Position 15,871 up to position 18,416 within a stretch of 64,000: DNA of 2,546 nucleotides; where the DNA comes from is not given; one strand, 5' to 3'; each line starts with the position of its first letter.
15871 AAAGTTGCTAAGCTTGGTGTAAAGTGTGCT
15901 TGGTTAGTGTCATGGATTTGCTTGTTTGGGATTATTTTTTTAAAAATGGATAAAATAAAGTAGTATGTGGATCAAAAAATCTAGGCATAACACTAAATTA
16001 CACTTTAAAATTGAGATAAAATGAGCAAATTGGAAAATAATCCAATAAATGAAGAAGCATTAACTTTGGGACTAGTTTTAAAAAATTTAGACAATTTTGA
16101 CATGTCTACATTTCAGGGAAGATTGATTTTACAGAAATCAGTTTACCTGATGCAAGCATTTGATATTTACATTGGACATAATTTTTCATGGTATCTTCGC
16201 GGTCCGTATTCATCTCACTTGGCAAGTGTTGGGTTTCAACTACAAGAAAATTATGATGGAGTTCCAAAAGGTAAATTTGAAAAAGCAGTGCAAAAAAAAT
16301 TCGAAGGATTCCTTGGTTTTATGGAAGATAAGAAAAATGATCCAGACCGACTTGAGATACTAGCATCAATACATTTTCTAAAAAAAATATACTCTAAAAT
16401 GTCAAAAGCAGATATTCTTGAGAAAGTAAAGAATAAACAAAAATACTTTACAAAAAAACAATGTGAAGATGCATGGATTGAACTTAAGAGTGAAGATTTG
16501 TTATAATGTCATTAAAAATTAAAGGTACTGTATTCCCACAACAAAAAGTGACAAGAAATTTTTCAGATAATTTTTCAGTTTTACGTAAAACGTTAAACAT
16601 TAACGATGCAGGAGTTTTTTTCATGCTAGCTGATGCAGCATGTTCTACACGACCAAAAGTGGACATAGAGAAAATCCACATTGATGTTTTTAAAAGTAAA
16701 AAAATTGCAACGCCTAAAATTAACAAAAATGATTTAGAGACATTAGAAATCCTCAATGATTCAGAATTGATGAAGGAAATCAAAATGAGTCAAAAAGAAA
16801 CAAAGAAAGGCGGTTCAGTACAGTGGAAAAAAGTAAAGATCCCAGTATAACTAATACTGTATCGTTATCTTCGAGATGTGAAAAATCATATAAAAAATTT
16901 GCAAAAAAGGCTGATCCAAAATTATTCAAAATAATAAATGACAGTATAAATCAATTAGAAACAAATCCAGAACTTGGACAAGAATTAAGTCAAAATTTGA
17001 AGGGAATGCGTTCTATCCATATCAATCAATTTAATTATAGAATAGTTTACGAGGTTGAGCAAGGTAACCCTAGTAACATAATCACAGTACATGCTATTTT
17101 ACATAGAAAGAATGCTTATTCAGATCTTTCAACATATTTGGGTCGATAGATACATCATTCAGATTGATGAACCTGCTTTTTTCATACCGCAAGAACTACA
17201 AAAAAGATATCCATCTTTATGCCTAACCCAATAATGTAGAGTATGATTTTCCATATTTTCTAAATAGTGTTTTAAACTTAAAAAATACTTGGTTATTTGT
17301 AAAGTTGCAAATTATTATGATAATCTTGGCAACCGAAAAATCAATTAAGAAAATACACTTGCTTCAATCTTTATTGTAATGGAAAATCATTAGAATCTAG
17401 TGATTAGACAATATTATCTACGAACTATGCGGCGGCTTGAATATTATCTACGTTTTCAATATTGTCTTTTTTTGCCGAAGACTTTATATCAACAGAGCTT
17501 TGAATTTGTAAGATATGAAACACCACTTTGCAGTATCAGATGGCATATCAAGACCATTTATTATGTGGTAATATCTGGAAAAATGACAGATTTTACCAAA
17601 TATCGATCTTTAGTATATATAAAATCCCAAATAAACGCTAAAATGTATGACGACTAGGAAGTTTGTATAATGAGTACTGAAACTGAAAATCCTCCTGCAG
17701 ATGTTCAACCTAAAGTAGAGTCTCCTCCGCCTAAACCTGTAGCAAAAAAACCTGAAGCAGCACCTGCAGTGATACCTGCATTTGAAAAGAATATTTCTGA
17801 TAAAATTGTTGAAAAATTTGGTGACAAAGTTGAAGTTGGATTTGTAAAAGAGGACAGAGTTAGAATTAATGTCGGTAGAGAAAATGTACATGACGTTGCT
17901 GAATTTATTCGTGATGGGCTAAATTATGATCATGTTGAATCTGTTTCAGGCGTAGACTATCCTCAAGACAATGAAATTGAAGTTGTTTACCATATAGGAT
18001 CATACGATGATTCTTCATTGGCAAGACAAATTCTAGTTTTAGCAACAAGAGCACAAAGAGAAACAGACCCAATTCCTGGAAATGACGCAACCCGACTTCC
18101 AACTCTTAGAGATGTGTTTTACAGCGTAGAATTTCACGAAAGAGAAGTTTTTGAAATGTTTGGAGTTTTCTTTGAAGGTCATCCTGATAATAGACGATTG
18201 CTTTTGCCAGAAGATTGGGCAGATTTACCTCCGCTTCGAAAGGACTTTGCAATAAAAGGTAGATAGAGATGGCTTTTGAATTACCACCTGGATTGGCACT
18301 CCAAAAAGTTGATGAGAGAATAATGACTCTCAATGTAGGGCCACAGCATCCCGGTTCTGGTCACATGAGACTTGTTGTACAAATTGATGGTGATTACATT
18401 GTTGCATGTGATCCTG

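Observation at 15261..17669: Integrative element inside the respiratory complex I operon, using the nuoB stop/nuoC start junction as its att site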

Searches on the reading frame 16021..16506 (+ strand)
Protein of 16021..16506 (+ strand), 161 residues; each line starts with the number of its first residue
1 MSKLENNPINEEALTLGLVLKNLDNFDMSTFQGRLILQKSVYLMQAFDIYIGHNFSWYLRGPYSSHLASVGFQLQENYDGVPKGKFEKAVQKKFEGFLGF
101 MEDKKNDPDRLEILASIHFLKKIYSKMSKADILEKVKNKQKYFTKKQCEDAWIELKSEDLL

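Call 4: search_protein_families(library=pfam, proteins=[window:16021-16506:+], max_evalue=1)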
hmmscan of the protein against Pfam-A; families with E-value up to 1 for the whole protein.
window:16021-16506:+ (161 aa): 0 families

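Call 6: search_protein_families(library=ncbifam, proteins=[window:16021-16506:+], max_evalue=1)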
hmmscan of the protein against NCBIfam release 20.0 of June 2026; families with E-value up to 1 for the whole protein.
window:16021-16506:+ (161 aa): 1 family
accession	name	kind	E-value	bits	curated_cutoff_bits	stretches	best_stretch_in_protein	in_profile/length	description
NF048014.1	antitoxin_DarG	equivalog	3.4e-05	23.3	250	2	28-78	183-233/338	type II toxin-antitoxin system antitoxin DNA ADP-ribosyl glycohydrolase DarG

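Call 21: search_protein_families(library=phrogs, proteins=[window:16021-16506:+], max_evalue=1)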
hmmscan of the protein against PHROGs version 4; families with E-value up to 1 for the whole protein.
window:16021-16506:+ (161 aa): 0 families

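Call 23: find_homologous_proteins(query=window:16021-16503:+, max_evalue=0.001)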
Query window:16021-16503:+ (161 aa): 78 proteins with E <= 0.001 among 117 candidates.
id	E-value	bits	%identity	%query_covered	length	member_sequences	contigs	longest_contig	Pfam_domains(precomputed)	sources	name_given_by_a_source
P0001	1.5e-101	355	100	100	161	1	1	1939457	-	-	-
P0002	4.2e-91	321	90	100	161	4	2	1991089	-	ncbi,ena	-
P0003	1.5e-89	316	89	100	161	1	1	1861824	-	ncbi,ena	-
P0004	1.4e-87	309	84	100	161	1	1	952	-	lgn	-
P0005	6.3e-86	304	87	100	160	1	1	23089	-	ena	-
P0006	1.0e-85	303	83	100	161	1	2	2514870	-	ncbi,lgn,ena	-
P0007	1.7e-83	296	81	100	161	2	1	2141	-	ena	-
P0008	7.1e-80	284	78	98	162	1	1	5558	-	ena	-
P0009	2.0e-77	276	85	91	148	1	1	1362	-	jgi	-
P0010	4.5e-76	272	76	100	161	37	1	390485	-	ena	-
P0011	1.3e-72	261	75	98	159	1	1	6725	-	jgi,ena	-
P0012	1.3e-71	257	73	97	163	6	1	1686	-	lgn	-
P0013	7.7e-71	255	73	96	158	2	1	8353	-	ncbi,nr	ncbi:MAG: hypothetical protein IIC67_01735 [Thaumarchaeota archaeon]|nr:hypothetical protein [Nitros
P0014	1.1e-70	254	70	100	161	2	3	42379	-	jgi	-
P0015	1.7e-70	254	71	97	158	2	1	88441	-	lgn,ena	-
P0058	1.2e-40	157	53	86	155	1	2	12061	-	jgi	jgi:uncharacterized protein YwgA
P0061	1.8e-35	140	48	94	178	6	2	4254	-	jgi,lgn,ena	jgi:uncharacterized protein YwgA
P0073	3.4e-22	97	42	75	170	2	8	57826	-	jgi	jgi:uncharacterized protein YwgA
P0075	5.4e-11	61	32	89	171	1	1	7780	-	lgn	-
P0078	5.7e-9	54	32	92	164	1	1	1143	-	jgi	jgi:uncharacterized protein YwgA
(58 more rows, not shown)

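Call 24: find_encoding_contigs(protein=P0002, flank=7000, max_places=4)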
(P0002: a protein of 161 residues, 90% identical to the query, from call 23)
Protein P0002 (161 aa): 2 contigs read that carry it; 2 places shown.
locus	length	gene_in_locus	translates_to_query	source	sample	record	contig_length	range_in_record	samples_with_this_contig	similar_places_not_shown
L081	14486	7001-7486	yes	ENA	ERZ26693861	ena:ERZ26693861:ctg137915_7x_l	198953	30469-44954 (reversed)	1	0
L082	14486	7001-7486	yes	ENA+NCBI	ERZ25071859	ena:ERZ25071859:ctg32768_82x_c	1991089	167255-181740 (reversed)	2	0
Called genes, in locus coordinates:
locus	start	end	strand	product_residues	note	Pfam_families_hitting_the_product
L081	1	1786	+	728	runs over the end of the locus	PF02359:CDC48_N, PF02933:CDC48_2, PF05496:RuvB_N, PF13191:AAA_16 (weak), PF00004:AAA, PF07724:AAA_2 (weak), PF17862:AAA_lid_3, PF00004:AAA, +23 more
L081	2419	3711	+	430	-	PF18195:GatD_N, PF00710:Asparaginase, PF17763:Asparaginase_C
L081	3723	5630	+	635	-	PF02934:GatB_N, PF02938:GAD, PF02637:GatB_Yqey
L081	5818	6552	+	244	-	-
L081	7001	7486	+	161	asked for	-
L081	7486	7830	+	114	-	-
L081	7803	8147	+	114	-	PF05016:ParE_toxin, PF15781:ParE-like_toxin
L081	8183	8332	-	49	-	-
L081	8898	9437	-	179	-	PF06941:NT5C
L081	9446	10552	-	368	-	PF00226:DnaJ, PF01556:DnaJ_C, PF00684:DnaJ_CXXCXGXG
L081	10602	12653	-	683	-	PF00012:HSP70, PF06723:MreB_Mbl, PF00012:HSP70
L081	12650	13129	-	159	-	PF01025:GrpE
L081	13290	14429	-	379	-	-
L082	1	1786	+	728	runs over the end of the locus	PF02359:CDC48_N, PF02933:CDC48_2, PF05496:RuvB_N, PF13191:AAA_16 (weak), PF00004:AAA, PF07724:AAA_2 (weak), PF17862:AAA_lid_3, PF00004:AAA, +23 more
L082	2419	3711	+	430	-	PF18195:GatD_N, PF00710:Asparaginase, PF17763:Asparaginase_C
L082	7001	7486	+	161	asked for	-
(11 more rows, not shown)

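Call 25: find_encoding_contigs(protein=P0003, flank=7000, max_places=4)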
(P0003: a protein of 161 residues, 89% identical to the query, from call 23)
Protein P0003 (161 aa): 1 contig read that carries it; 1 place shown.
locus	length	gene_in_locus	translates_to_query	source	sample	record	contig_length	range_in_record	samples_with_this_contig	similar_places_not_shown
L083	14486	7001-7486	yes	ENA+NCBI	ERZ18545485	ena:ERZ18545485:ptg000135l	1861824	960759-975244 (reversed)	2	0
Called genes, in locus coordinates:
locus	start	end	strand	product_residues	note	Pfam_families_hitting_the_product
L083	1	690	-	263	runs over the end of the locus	PF01904:DUF72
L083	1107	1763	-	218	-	PF03167:UDG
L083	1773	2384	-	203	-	PF00881:Nitroreductase, PF14512:TM1586_NiRdase (weak)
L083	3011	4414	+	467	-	-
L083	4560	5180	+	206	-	-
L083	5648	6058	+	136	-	-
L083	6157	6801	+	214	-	PF00665:rve (faint), PF13610:DDE_Tnp_IS240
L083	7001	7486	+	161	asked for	-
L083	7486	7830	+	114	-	-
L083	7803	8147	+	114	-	PF05016:ParE_toxin, PF15781:ParE-like_toxin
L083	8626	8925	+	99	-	-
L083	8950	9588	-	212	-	-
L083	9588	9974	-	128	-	-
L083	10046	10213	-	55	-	-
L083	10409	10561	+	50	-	-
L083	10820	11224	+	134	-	-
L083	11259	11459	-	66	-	-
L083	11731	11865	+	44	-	-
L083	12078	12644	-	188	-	-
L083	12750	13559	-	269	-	-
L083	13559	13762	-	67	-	-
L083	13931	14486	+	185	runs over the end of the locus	PF13328:HD_4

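Call 26: find_encoding_contigs(protein=P0006, flank=7000, max_places=4)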
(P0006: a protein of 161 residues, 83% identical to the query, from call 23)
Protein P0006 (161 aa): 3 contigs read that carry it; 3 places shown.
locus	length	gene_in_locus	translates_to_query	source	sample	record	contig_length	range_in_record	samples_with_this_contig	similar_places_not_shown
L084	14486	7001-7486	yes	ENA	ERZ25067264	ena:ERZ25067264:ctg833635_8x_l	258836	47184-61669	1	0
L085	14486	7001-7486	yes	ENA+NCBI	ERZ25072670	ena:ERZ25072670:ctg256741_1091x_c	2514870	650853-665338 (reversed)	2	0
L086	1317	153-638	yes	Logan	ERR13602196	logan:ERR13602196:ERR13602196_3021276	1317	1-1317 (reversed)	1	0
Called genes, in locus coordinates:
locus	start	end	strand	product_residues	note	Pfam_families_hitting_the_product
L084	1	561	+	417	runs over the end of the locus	PF02347:GDC-P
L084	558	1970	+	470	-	PF02347:GDC-P, PF01212:Beta_elim_lyase, PF00266:Aminotran_5, PF21478:GcvP2_C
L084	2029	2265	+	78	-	PF10437:Lip_prot_lig_C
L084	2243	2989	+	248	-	PF21948:LplA-B_cat, PF03099:BPL_LplA_LipB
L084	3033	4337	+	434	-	PF00890:FAD_binding_2, PF01134:GIDA (weak), PF07992:Pyr_redox_2, PF12831:FAD_oxidored, PF13450:NAD_binding_8, PF13738:Pyr_redox_3, PF00070:Pyr_redox, PF02852:Pyr_redox_dim, +6 more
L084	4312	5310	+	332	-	PF00296:Bac_luciferase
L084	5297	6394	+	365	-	-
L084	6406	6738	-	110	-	-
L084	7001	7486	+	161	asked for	-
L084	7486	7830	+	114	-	-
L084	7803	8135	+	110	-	PF05016:ParE_toxin, PF15781:ParE-like_toxin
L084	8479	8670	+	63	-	-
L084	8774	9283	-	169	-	-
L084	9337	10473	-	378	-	PF07282:Cas12f1-like_TNB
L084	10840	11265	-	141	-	-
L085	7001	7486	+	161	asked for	-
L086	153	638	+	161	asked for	-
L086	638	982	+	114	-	-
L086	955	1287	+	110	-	PF05016:ParE_toxin, PF15781:ParE-like_toxin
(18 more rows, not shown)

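Call 64: search_protein_families(library=pfam, proteins=[P0058, P0061, P0073, P0075, P0078], max_evalue=0.1)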
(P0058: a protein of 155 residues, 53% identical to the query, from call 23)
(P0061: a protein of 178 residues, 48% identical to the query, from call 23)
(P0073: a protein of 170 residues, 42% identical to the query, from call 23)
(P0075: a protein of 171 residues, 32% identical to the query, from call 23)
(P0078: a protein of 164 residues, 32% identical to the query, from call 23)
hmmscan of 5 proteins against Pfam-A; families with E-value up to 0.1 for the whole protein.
P0058 (155 aa): 0 families

P0061 (178 aa): 0 families

P0073 (170 aa): 1 family
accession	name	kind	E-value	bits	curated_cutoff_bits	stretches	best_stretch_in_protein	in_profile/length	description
PF23440.1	BROMI_C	-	0.043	13.3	25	1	69-116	84-130/432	Broad-minded protein Rab TBC domain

P0075 (171 aa): 0 families

P0078 (164 aa): 1 family
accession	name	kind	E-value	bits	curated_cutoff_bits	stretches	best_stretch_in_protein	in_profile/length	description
PF17194.10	AbiEi_3_N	-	0.057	13.9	26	0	95-139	26-67/93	Transcriptional regulator, AbiEi antitoxin N-terminal domain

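Call 76: search_protein_families(library=padloc, proteins=[window:16021-16506:+], max_evalue=0.1)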
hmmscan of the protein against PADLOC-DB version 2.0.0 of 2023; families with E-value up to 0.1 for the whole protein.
window:16021-16506:+ (161 aa): 1 family
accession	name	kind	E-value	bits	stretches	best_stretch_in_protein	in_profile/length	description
PDLC02990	DarG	-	2.9e-09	34.8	2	19-78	168-226/329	-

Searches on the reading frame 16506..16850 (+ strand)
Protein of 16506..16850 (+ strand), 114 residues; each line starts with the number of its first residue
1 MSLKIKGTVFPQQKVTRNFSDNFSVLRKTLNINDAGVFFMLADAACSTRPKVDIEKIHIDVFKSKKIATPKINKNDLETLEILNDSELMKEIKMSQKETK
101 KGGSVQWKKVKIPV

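Call 4: search_protein_families(library=pfam, proteins=[window:16506-16850:+], max_evalue=1)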
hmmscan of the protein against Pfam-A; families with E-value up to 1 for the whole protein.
window:16506-16850:+ (114 aa): 0 families

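Call 6: search_protein_families(library=ncbifam, proteins=[window:16506-16850:+], max_evalue=1)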
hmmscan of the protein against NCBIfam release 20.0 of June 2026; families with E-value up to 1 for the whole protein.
window:16506-16850:+ (114 aa): 0 families

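Call 21: search_protein_families(library=phrogs, proteins=[window:16506-16850:+], max_evalue=1)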
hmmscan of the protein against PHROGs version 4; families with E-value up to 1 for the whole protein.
window:16506-16850:+ (114 aa): 1 family
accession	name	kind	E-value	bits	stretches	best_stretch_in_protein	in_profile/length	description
phrog_23098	-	unknown function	0.074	14.2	1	51-112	68-124/152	-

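Call 76: search_protein_families(library=padloc, proteins=[window:16506-16850:+], max_evalue=0.1)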
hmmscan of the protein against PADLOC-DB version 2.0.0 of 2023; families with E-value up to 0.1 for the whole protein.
window:16506-16850:+ (114 aa): 0 families

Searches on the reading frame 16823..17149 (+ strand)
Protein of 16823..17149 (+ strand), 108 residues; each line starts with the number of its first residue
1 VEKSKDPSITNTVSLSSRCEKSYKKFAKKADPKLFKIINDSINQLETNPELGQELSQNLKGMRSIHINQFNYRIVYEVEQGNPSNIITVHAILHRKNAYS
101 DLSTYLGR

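Call 4: search_protein_families(library=pfam, proteins=[window:16823-17149:+], max_evalue=1)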
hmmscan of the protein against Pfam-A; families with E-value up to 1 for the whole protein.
window:16823-17149:+ (108 aa): 6 families
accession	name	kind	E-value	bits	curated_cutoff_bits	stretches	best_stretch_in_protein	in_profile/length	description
PF05016.21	ParE_toxin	-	1.3e-10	42.1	23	1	15-99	3-89/89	ParE toxin of type II toxin-antitoxin system, parDE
PF15781.12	ParE-like_toxin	-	6.7e-07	29.6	28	1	21-102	5-86/87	ParE-like toxin of type II bacterial toxin-antitoxin system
PF15738.11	YafQ_toxin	-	0.0085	16.8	30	1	13-81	3-73/88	Bacterial toxin of type II toxin-antitoxin system, YafQ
PF06769.20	YoeB_toxin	-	0.02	15.3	27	1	26-82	11-70/80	YoeB-like toxin of bacterial type II toxin-antitoxin system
PF17535.7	DUF5454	-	0.038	13.8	25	1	17-64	52-98/221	Family of unknown function (DUF5454)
PF15139.11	CFAP95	-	0.09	13.1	27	1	14-99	43-127/195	Protein CFAP95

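Call 6: search_protein_families(library=ncbifam, proteins=[window:16823-17149:+], max_evalue=1)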
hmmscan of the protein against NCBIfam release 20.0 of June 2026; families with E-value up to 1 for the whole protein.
window:16823-17149:+ (108 aa): 3 families
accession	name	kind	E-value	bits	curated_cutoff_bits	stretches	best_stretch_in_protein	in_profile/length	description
TIGR02385.1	RelE_StbE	subfamily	3.1e-11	43.6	27.9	1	21-98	10-87/88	type II toxin-antitoxin system mRNA interferase toxin, RelE/StbE family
TIGR00053.1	TIGR00053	subfamily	7.6e-05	23.2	87.25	1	12-82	3-76/92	YafQ family addiction module toxin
TIGR02116.1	toxin_Txe_YoeB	equivalog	0.0045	17.1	51.8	1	22-86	8-71/80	Txe/YoeB family addiction module toxin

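Call 21: search_protein_families(library=phrogs, proteins=[window:16823-17149:+], max_evalue=1)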
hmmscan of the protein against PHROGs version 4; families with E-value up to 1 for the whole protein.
window:16823-17149:+ (108 aa): 5 families
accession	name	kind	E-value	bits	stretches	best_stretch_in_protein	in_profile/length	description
phrog_1213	-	moron, auxiliary metabolic gene and host takeover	1.6e-12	48.8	1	18-99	6-87/88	RelE-like toxin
phrog_2455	-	unknown function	3.8e-06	28.1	1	27-99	27-95/99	-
phrog_3066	-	moron, auxiliary metabolic gene and host takeover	0.0015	19.7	1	24-89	24-89/94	toxin of TA system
phrog_12577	-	unknown function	0.14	13.4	1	49-98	50-98/115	-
phrog_7147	-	unknown function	0.24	13.1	1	36-89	8-62/105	-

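Call 76: search_protein_families(library=padloc, proteins=[window:16823-17149:+], max_evalue=0.1)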
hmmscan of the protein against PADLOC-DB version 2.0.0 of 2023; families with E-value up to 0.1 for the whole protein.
window:16823-17149:+ (108 aa): 1 family
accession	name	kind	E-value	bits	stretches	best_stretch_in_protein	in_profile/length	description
PDLC04312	PDC-M02B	-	0.0029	14.9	1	18-104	256-338/384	-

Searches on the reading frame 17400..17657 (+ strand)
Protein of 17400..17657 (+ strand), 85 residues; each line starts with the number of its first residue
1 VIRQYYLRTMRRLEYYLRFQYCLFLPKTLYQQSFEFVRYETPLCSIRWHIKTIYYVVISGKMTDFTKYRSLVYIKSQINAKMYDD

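Call 4: search_protein_families(library=pfam, proteins=[window:17400-17657:+], max_evalue=1)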
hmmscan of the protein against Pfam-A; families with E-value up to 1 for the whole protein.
window:17400-17657:+ (85 aa): 0 families

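Call 6: search_protein_families(library=ncbifam, proteins=[window:17400-17657:+], max_evalue=1)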
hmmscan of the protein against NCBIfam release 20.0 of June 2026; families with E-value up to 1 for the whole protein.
window:17400-17657:+ (85 aa): 0 families

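Call 21: search_protein_families(library=phrogs, proteins=[window:17400-17657:+], max_evalue=1)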
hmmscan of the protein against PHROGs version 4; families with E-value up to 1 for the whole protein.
window:17400-17657:+ (85 aa): 1 family
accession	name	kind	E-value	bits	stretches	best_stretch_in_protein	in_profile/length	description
phrog_26780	-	unknown function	0.15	13.1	1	30-68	8-47/62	-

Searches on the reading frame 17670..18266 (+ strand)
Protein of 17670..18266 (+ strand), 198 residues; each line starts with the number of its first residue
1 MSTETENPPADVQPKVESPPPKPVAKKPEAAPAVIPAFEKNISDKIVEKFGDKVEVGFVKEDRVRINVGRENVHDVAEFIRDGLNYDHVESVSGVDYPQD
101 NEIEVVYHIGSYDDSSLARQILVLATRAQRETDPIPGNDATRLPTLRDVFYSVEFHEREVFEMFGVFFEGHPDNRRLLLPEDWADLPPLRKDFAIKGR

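Call 4: search_protein_families(library=pfam, proteins=[window:17670-18266:+], max_evalue=1)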
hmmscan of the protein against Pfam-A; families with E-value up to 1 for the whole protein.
window:17670-18266:+ (198 aa): 2 families
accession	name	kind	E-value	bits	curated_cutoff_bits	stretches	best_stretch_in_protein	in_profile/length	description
PF00329.25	Complex1_30kDa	-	3.1e-33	115.4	22.5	1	67-197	2-122/124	Respiratory-chain NADH dehydrogenase, 30 Kd subunit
PF10371.14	EKR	-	0.13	12.5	27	1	26-62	3-39/55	Domain of unknown function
